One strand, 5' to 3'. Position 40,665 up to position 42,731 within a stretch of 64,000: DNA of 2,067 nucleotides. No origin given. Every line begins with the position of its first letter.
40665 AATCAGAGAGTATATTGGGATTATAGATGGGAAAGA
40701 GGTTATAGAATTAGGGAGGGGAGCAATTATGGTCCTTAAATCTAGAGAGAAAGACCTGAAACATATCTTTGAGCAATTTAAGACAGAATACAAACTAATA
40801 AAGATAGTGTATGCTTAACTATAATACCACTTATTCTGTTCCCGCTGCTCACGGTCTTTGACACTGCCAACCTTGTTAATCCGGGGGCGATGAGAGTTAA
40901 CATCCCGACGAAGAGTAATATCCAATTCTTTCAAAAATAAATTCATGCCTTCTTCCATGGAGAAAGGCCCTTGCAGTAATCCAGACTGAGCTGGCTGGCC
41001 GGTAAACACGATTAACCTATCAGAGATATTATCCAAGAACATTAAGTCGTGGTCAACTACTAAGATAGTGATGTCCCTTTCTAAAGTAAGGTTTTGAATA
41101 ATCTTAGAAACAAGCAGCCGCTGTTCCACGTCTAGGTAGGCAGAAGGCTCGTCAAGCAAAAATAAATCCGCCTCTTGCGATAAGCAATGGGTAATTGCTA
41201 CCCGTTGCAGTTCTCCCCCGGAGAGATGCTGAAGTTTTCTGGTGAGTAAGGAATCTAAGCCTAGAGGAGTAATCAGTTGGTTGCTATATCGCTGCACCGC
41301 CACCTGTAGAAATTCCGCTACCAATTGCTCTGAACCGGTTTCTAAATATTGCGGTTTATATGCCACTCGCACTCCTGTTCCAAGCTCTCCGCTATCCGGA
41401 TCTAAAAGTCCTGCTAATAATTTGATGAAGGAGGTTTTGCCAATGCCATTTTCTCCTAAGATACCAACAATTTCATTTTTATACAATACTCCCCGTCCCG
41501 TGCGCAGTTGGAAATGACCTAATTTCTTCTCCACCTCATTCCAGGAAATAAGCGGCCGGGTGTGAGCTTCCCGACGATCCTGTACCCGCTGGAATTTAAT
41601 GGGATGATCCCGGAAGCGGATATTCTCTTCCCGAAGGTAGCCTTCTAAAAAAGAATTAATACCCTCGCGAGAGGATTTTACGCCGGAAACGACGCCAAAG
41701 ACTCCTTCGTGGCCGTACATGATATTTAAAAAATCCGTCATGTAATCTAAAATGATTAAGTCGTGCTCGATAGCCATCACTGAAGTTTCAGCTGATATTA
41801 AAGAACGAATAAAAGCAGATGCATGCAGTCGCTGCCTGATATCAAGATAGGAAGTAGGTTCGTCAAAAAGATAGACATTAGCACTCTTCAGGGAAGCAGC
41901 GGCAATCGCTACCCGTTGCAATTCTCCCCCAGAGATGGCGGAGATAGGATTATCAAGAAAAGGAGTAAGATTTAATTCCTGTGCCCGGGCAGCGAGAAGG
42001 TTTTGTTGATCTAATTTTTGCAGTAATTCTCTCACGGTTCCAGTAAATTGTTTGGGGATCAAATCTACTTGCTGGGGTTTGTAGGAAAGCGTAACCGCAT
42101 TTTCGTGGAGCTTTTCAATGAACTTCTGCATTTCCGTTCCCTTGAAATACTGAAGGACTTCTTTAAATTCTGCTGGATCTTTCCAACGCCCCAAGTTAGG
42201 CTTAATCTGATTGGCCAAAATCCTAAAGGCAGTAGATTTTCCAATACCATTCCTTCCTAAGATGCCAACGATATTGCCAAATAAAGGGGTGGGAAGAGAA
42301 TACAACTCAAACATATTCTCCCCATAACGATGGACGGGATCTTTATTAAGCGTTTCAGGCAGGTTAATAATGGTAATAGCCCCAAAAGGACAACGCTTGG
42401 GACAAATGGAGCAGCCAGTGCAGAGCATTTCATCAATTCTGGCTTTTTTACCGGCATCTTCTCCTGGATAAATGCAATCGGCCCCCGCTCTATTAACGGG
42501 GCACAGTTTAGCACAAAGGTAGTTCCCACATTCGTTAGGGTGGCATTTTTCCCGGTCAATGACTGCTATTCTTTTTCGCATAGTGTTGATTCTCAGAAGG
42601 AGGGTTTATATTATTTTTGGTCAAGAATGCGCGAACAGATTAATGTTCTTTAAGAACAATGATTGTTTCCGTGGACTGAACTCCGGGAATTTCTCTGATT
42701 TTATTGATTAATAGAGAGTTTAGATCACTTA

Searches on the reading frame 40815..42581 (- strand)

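Call 54: search_protein_families(library=pfam, proteins=[window:40815-42581:-], max_evalue=0.00001)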
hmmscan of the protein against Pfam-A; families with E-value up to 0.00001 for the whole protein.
window:40815-42581:- (588 aa): 4 families
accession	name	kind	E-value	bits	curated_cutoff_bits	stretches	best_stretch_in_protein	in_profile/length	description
PF00005.33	ABC_tran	-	9e-42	143.4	25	2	102-244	11-137/137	ABC transporter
PF13304.12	AAA_21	-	6.1e-08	33.5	27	0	371-396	1-26/304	AAA domain, putative AbiEii toxin, Type IV TA system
PF04068.21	Fer4_RLI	-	3.8e-07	30.2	23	1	4-33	2-33/35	Possible Fer4-like domain in RNase L inhibitor, RLI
PF02463.25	SMC_N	-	1.7e-06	28.1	40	0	452-519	136-205/220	RecF/RecN/SMC N terminal domain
